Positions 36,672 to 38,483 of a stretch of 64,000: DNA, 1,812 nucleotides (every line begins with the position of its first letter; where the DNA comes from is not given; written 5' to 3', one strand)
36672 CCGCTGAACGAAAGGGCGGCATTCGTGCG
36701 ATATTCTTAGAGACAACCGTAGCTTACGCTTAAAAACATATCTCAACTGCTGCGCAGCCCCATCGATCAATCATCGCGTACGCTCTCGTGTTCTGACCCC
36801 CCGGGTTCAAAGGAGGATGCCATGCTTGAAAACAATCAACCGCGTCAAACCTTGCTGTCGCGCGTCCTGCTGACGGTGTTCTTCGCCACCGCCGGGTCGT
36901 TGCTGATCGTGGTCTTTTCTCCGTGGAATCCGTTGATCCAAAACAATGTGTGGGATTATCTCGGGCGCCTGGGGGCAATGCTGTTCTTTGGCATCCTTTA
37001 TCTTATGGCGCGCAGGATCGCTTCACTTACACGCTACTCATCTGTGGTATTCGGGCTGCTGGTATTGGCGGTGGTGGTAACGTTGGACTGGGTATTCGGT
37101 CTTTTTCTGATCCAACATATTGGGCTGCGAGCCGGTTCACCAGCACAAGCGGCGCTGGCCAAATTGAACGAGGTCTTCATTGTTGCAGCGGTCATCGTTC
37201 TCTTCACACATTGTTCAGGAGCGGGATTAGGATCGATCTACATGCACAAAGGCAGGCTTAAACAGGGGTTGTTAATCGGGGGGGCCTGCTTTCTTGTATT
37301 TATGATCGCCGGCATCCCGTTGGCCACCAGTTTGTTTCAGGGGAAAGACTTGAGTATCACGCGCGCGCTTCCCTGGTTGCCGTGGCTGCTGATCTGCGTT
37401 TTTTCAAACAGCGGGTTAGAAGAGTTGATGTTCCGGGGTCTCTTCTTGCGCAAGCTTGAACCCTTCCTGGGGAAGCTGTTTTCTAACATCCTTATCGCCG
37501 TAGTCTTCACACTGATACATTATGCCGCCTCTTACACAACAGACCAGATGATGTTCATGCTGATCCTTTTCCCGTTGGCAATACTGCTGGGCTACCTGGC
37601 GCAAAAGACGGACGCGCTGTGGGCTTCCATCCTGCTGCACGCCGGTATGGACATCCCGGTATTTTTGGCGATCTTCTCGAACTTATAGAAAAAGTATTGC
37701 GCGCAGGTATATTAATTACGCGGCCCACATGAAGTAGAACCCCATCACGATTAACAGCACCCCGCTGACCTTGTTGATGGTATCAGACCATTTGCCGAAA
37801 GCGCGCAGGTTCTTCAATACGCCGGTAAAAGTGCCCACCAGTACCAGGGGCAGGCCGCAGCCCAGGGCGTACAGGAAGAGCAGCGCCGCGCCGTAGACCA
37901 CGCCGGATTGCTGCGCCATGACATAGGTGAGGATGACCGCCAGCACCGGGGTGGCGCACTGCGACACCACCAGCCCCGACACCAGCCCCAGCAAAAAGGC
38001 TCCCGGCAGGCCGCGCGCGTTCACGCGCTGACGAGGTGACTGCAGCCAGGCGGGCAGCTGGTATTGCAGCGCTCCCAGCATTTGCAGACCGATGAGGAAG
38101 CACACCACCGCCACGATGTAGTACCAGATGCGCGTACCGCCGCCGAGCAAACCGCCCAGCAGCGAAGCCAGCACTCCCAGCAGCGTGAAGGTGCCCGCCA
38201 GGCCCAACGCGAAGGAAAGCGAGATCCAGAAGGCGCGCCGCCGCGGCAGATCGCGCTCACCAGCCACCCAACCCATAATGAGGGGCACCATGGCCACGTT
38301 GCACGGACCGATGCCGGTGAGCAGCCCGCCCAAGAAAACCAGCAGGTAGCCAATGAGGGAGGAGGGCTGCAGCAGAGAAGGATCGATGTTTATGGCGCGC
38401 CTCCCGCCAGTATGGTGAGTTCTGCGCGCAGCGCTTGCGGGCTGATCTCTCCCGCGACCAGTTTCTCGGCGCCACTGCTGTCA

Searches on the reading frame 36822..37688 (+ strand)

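Call 8: search_protein_families(library=pfam, proteins=[window:36822-37688:+], max_evalue=0.01)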
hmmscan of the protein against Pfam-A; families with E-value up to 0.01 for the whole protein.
window:36822-37688:+ (288 aa): 1 family
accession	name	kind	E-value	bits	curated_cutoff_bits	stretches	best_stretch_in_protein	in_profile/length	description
PF02517.21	Rce1-like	-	1.5e-16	60.9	22.4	1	185-278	4-92/93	Type II CAAX prenyl endopeptidase Rce1-like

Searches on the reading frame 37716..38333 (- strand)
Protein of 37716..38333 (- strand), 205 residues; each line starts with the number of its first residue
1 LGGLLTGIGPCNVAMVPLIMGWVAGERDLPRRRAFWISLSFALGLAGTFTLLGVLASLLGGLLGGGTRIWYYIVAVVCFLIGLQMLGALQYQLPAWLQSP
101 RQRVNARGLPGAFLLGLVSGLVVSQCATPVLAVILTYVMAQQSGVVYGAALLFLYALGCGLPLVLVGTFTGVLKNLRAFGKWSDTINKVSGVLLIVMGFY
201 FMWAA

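Call 8: search_protein_families(library=pfam, proteins=[window:37716-38333:-], max_evalue=0.01)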
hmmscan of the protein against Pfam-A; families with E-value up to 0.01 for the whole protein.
window:37716-38333:- (205 aa): 2 families
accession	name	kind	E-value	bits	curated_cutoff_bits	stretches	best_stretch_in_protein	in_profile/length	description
PF02683.22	DsbD_TM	-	9.8e-35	120.3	27.1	1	3-201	12-214/219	Cytochrome C biogenesis protein transmembrane domain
PF13386.12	DsbD_2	-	1.9e-13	51.2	24.9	1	3-200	6-199/199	Cytochrome C biogenesis protein transmembrane region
